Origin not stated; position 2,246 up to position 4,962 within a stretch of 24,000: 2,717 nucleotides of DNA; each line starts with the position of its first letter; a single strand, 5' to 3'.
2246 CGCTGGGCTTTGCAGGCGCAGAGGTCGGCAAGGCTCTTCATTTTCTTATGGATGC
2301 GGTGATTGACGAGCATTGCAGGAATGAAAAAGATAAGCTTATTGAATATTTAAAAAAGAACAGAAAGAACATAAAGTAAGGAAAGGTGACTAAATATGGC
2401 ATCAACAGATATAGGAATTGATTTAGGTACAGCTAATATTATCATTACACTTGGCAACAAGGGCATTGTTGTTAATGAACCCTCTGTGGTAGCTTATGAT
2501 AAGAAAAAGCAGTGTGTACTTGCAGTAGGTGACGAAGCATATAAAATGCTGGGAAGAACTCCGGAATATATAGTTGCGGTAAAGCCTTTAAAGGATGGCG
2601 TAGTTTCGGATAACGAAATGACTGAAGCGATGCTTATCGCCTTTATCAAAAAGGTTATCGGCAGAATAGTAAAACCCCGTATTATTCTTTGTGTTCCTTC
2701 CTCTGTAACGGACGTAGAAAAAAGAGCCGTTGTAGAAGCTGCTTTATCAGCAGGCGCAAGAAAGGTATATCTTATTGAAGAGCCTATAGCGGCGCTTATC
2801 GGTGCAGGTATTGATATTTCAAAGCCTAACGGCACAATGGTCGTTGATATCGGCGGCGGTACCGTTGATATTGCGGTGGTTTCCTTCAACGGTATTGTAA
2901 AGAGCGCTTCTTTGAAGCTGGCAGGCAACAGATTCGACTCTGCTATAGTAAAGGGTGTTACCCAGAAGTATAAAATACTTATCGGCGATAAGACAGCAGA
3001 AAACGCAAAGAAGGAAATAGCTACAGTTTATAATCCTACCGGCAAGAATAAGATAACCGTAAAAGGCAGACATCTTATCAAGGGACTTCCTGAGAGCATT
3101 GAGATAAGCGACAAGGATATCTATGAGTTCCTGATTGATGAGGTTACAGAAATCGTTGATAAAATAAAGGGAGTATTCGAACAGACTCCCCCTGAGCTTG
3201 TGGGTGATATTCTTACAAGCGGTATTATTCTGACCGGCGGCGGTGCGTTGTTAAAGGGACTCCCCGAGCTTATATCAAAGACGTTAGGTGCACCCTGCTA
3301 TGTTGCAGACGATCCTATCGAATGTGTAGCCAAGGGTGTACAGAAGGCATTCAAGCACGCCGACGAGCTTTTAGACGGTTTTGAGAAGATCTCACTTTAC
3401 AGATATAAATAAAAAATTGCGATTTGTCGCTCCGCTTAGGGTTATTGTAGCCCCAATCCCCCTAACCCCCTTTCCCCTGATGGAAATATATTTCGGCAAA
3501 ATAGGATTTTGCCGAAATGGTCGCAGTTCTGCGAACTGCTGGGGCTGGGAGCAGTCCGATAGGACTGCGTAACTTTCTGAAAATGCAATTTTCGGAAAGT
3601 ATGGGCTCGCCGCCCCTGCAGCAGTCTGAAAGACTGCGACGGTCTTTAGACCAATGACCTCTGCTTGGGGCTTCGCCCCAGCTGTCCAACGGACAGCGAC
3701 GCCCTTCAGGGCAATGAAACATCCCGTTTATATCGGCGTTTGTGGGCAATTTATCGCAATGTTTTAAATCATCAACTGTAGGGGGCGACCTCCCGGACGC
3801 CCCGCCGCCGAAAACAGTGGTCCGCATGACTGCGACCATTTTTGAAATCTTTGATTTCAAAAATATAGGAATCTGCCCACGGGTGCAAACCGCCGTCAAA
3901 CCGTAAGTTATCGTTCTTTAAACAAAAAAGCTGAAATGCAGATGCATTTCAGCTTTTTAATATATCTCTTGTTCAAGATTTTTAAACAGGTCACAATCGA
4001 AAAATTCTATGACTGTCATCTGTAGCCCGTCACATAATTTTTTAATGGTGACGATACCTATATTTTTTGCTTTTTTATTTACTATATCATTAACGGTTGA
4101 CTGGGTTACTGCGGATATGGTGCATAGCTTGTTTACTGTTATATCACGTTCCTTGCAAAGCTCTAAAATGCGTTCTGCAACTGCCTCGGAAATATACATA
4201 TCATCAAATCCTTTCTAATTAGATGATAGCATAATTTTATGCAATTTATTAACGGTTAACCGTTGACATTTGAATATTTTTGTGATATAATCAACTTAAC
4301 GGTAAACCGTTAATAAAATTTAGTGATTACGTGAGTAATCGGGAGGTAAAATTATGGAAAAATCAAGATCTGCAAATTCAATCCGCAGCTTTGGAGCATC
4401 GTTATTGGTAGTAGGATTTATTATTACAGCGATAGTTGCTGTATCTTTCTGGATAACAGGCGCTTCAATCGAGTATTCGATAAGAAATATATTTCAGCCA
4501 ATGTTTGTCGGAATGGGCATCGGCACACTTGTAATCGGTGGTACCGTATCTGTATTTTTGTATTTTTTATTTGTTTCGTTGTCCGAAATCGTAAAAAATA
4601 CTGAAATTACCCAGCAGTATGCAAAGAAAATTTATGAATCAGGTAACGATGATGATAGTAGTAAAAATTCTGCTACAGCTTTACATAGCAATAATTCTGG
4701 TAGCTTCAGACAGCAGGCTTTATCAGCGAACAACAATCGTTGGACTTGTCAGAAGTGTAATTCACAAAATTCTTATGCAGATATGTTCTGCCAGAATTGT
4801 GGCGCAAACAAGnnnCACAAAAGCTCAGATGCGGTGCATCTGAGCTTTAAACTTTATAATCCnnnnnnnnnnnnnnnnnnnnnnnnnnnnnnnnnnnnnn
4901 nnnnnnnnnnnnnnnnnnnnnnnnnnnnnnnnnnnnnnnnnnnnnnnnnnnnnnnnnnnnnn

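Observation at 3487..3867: Roughly 380-bp GC-rich hairpin-dense element with about 50-bp structured terminal inverted repeats, in the mreB 3' region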

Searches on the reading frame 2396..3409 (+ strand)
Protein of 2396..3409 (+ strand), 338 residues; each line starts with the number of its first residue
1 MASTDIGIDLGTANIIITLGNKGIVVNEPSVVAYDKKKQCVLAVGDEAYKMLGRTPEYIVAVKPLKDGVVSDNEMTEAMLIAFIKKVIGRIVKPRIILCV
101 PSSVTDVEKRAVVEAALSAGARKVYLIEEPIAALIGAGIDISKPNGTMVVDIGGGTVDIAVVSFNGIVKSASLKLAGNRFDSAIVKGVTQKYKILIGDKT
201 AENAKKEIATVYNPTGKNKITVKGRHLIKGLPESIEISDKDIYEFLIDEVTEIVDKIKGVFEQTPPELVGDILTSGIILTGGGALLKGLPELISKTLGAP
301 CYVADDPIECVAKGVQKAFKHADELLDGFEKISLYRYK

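Call 13: find_related_loci(query=window:2396-3409:+, collection=genome_contigs, flank=3000)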
Query window:2396-3409:+ (338 aa) in genome_contigs; peptide patterns used: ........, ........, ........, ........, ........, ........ (x = any residue, [..] = any of these).
384 stretches matched a pattern; 180 encode a relative of the query (tblastn E <= 1e-3); the best 80 are kept; 80 distinct loci.
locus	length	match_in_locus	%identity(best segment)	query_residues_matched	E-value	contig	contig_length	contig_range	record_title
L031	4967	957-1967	97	1-338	0e+0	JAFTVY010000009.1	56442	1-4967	MAG: Ruminiclostridium sp. isolate RGIG4199 Roe_deer_Colon-3__c712, whole genome shotgun sequence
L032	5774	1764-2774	98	1-338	0e+0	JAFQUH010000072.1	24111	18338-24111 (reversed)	MAG: Ruminiclostridium sp. isolate RGIG2157 Goat_Colon.Co__c1139348, whole genome shotgun sequence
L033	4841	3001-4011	97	1-338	0e+0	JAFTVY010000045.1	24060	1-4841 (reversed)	MAG: Ruminiclostridium sp. isolate RGIG4199 Roe_deer_Colon-3__c2857, whole genome shotgun sequence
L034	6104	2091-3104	95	1-338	0e+0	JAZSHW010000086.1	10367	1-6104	MAG: Ruminiclostridium sp. isolate T1900044574_TS20190040.MAGScoT_cleanbin_000017 SGB_473_k141_1570589, whole genome sho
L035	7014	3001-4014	95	1-338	0e+0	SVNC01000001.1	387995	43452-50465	MAG: Oscillospiraceae bacterium isolate SIG529 NODE_117_length_387995_cov_8.856469, whole genome shotgun sequence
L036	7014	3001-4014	86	1-338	0e+0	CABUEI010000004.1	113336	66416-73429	MAG TPA_asm: uncultured Ruminococcaceae bacterium isolate MGYG-HGUT-03927 genome assembly, contig: GUT_GENOME250816_4, w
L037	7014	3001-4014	85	1-338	0e+0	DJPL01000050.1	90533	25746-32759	MAG TPA_asm: Ruminococcaceae bacterium UBA6413 UBA6413_contig_1686, whole genome shotgun sequence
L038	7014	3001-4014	84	1-338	0e+0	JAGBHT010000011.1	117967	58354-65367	MAG: Ruminiclostridium sp. isolate RGIG9130 Water_deer_Rectum.Co__c433491, whole genome shotgun sequence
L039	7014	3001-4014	85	1-338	0e+0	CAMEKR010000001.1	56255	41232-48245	MAG: uncultured Clostridia bacterium isolate SRR15057928_bin.20_metaWRAP_v1.3_MAG genome assembly, contig: ERZ10407477.1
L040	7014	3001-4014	85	1-338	0e+0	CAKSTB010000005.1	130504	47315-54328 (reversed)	MAG: uncultured Ruminiclostridium sp. isolate REFINED_METABAT215_TOP10_CONTIGS_1500_ASSEMBLY_K77_MERGED__Hadza_MoBio_had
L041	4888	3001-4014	84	1-338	0e+0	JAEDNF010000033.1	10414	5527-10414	MAG: Oscillospiraceae bacterium isolate MAG285 NODE_5065_length_10414_cov_6.714934, whole genome shotgun sequence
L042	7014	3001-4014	82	1-338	0e+0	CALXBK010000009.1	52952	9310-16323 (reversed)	MAG: uncultured Ruminiclostridium sp. isolate BRZ_QS__bin46 genome assembly, contig: BRZ_QS__NODE_565_length_52952_cov_9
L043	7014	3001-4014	83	1-338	0e+0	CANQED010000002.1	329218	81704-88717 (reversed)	MAG: uncultured Ruminiclostridium sp. isolate Lapin-002__bin51 genome assembly, contig: Lapin-002__NODE_11_length_329218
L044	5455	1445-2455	82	1-338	0e+0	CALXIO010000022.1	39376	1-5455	MAG: uncultured Ruminiclostridium sp. isolate BRZ_RN__bin50 genome assembly, contig: BRZ_RN__NODE_1068_length_39376_cov_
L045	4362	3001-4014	81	1-338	0e+0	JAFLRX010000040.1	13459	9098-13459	MAG: Eubacterium sp. isolate HAN012 Seq40, whole genome shotgun sequence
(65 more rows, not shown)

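Call 60: search_protein_families(library=pfam, proteins=[window:2396-3409:+], max_evalue=0.01)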
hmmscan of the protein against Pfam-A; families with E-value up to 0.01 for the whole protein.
window:2396-3409:+ (338 aa): 7 families
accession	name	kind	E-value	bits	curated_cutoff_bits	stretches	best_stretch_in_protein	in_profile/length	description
PF06723.19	MreB_Mbl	-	1.7e-125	418.7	27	1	4-325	2-325/327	MreB/Mbl protein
PF00012.26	HSP70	-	8.7e-14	51.1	20.6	1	80-201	117-247/599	Hsp70 protein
PF14450.12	FtsA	-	6.6e-11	43.1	31.8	1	148-304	1-110/127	Cell division protein FtsA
PF00022.25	Actin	-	9.5e-07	28.2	27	1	29-208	31-212/410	Actin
PF11104.14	PilM_2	-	0.00093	18.7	27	0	276-306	277-307/340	Type IV pilus assembly protein PilM;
PF06277.17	EutA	-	0.0037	16.6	27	1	135-211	130-213/475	Ethanolamine utilisation protein EutA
PF08841.16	DDR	-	0.0057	16.2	24.6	0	129-186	117-174/328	Diol dehydratase reactivase ATPase-like domain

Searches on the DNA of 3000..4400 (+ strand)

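Call 5: search_rna_families(source=window, start=3000, end=4400, threshold=evalue, max_evalue=1, show_alignments=2)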
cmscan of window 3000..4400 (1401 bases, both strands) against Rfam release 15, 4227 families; matches with E-value up to 1: 10.
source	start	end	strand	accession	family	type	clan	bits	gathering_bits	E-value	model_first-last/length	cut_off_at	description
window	4245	4319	+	RF04273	MIR827_2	Gene; miRNA;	CL00143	28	67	0.029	1-89/89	no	MIR827_2 microRNA precursor family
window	3914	4029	-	RF00121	MicC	Gene; sRNA;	-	26.6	90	0.23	1-123/123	no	MicC RNA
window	3921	4043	-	RF02363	Yfr11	Gene; sRNA;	-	24.1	44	0.41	1-144/144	no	Cyanobacterial functional RNA 11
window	4247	4315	-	RF00756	mir-299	Gene; miRNA;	-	23.9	67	0.032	1-63/63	no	mir-299 microRNA precursor family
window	4247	4315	+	RF00756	mir-299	Gene; miRNA;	-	22.8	67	0.063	1-63/63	no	mir-299 microRNA precursor family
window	3835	3868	-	RF03217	mir-3167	Gene; miRNA;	-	21.8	86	0.59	1-59/59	no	mir-3167 microRNA precursor family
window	3921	3989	-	RF00506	Thr_leader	Cis-reg; leader;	-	21.2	55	0.34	1-118/118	no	Threonine operon leader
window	4242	4324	+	RF04151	MIR4387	Gene; miRNA;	CL00144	19.7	84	0.68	1-109/109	no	MIR4387 microRNA precursor family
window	3758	3815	+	RF02466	Ms_AS-8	Gene; sRNA;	-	19.6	48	0.43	1-74/74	no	Actinobacteria sRNA Ms_AS-8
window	3915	3968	+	RF00885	MIR821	Gene; miRNA;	-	18.7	249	0.93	1-275/275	no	MIR821 microRNA precursor family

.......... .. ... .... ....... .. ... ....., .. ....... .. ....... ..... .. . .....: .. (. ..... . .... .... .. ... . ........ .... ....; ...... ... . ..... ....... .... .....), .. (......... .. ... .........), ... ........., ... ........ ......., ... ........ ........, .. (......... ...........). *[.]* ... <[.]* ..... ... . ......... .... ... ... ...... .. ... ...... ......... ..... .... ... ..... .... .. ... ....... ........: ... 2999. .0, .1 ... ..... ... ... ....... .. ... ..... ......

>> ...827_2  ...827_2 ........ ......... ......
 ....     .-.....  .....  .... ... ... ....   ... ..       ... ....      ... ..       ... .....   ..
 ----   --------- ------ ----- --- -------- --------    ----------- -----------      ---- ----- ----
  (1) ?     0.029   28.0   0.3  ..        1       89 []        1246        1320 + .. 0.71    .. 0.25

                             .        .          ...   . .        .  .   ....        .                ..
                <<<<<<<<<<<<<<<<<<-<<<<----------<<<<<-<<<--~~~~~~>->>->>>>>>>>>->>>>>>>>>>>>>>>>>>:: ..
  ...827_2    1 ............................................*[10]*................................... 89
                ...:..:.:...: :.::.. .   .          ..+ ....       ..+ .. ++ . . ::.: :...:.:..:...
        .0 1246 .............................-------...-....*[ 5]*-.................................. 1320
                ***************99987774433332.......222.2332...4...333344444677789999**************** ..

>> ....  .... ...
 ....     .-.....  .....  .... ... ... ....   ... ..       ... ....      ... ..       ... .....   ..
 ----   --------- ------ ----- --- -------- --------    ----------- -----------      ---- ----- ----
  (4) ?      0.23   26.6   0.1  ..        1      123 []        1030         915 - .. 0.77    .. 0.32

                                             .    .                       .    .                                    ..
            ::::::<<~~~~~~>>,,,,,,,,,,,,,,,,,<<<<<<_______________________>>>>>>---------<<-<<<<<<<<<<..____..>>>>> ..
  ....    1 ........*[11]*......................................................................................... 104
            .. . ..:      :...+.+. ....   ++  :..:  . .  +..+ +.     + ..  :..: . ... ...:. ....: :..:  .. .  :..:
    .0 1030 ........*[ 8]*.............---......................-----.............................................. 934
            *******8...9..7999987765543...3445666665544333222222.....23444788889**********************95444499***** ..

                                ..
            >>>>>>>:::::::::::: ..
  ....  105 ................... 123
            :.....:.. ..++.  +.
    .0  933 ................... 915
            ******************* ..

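Call 67: search_dna_similar(query=window:3414-3909:+, collection=plasmids, mode=distant, max_rows=8)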
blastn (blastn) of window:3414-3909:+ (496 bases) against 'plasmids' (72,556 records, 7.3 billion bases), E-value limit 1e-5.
No match.

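Call 68: search_dna_similar(query=window:3414-3909:+, collection=phages, mode=distant, max_rows=8)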
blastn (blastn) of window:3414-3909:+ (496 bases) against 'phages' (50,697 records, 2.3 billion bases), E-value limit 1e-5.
No match.

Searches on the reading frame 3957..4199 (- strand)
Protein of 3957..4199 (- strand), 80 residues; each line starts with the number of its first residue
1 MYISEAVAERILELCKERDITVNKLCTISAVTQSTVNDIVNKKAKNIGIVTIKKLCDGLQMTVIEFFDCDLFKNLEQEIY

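Call 60: search_protein_families(library=pfam, proteins=[window:3957-4199:-], max_evalue=0.01)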
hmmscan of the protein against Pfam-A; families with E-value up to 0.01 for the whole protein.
window:3957-4199:- (80 aa): 2 families
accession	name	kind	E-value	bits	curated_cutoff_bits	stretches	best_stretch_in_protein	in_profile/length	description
PF13443.12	HTH_26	-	3.4e-10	40.5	22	1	10-69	1-60/63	Cro/C1-type HTH DNA-binding domain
PF01381.28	HTH_3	-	0.0017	18.8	23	1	12-64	2-53/55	Helix-turn-helix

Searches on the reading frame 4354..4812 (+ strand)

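Call 60: search_protein_families(library=pfam, proteins=[window:4354-4812:+], max_evalue=0.01)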
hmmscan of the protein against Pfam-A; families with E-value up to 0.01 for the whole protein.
window:4354-4812:+ (153 aa): 3 families
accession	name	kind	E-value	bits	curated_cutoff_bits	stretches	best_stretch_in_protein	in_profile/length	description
PF08792.16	A2L_zn_ribbon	-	0.0017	18.4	22.9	1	127-151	1-29/33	A2L zinc ribbon domain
PF03137.26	OATP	-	0.0051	15.6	25.8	1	23-131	40-121/545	Organic Anion Transporter Polypeptide (OATP) family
PF13240.11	Zn_Ribbon_1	-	0.0055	16.9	25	1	132-152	2-22/23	zinc-ribbon domain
